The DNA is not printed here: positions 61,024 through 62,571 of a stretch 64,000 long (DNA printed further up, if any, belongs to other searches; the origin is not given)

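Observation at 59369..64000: Cytochrome b plus three multihaem cytochromes (at least 39 haem motifs): candidate quinol-linked electron conduit in a Gram-positive-type genome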

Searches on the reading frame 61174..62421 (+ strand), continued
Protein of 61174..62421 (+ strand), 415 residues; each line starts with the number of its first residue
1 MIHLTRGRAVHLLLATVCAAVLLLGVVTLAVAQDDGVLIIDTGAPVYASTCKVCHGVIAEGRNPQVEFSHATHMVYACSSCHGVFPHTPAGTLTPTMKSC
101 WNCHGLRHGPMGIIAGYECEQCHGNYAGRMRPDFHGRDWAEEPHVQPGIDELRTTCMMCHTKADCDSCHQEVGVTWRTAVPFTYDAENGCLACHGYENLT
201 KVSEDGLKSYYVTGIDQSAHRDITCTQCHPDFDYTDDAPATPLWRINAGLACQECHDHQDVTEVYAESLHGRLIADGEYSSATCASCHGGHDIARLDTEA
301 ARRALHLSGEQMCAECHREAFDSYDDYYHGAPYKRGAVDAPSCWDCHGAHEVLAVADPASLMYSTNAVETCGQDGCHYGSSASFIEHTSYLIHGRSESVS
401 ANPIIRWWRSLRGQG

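Call 103: search_protein_families(library=ncbifam, proteins=[L001:12897-13910:+, L001:13926-15455:+, L001:20337-21527:+, L001:11258-12847:+], max_evalue=0.001)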
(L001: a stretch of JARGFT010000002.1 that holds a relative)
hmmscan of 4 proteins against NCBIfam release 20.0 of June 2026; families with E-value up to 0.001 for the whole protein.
L001:12897-13910:+ (338 aa): 28 families (the best 25 are shown)
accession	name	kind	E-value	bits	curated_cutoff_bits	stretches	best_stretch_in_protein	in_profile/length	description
NF040959.1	MamA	equivalog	8.1e-27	94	200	2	135-241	32-138/204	magnetosome protein MamA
TIGR02521.1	type_IV_pilW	equivalog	2.6e-24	86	154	2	140-236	31-127/234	type IV pilus biogenesis/stability protein PilW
TIGR02917.1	PEP_TPR_lipo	equivalog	4.2e-22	77.9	312.2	2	81-240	279-429/899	XrtA/PEP-CTERM system TPR-repeat protein PrsT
TIGR03939.1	PGA_TPR_OMP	equivalog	1.1e-13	50.3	366.65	2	45-122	411-488/800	poly-beta-1,6 N-acetyl-D-glucosamine export porin PgaA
TIGR02795.1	tol_pal_ybgF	equivalog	1.6e-13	51.3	90.1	0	206-247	37-78/119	tol-pal system protein YbgF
NF002725.1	PRK02603.1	equivalog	6.3e-13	49.1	143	1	143-230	38-128/173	photosystem I assembly protein Ycf3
NF033762.1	social_mot_Tgl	equivalog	4.8e-11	42.5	225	2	57-166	25-126/252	social motility TPR repeat lipoprotein Tgl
NF052415.1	T3SS_chap_SctY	equivalog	2e-09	37.9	70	1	137-201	37-104/106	type III secretion apparatus assembly chaperone SctY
NF047371.1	FlcA_CTERM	equivalog_domain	3.1e-09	35.9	300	1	46-128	456-538/646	periplasmic flagellar collar protein FlcA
TIGR00990.1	3a0801s09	subfamily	6.4e-09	35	757.25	0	195-238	529-572/615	mitochondrial import receptor subunit TOM70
TIGR00540.1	TPR_hemY_coli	hypoth_equivalog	9.7e-09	34.5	142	2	149-261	270-377/385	heme biosynthesis-associated TPR protein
TIGR02552.1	LcrH_SycD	equivalog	1.1e-08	34.9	104.8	0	136-240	14-118/136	SycD/LcrH family type III secretion system chaperone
NF033758.1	gliding_GltE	equivalog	1.1e-08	34.5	225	0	195-328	73-191/411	adventurous gliding motility TPR repeat lipoprotein GltE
NF053607.1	CHU_0125_OmpA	equivalog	1.4e-08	33.8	620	1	36-135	24-125/639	CHU_0125 family OmpA-like outer membrane integrity protein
NF033920.0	C39_PA2778_fam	equivalog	1.5e-08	34.4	150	1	34-124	162-251/255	PA2778 family cysteine peptidase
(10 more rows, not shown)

L001:13926-15455:+ (510 aa): 3 families
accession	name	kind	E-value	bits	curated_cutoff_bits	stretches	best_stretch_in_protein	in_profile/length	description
NF035926.1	scyF_NHL_VPEP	equivalog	2.7e-34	118.9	350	3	71-221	141-288/376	scytonemin biosynthesis PEP-CTERM protein ScyF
NF047780.1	LIC12708_fam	subfamily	1.5e-06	27.4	150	0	90-191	64-145/391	LIC_12708 family protein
NF033206.1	ScyE_fam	subfamily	8.2e-06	25.6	80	0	274-299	10-42/333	ScyD/ScyE family protein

L001:20337-21527:+ (397 aa): 3 families
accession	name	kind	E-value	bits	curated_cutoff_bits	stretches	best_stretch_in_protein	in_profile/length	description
TIGR01905.1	paired_CXXCH_1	subfamily_domain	3.5e-14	52.4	25.2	0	162-182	6-26/41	doubled CXXCH domain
TIGR03508.1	decahem_SO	subfamily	9.5e-08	31.8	192.2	0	163-183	144-210/258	DmsE family decaheme c-type cytochrome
NF041028.1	decahem_GSU2203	exception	0.00015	21.1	325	0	163-177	175-189/317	GSU2203 family decaheme c-type cytochrome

L001:11258-12847:+ (530 aa): 0 families
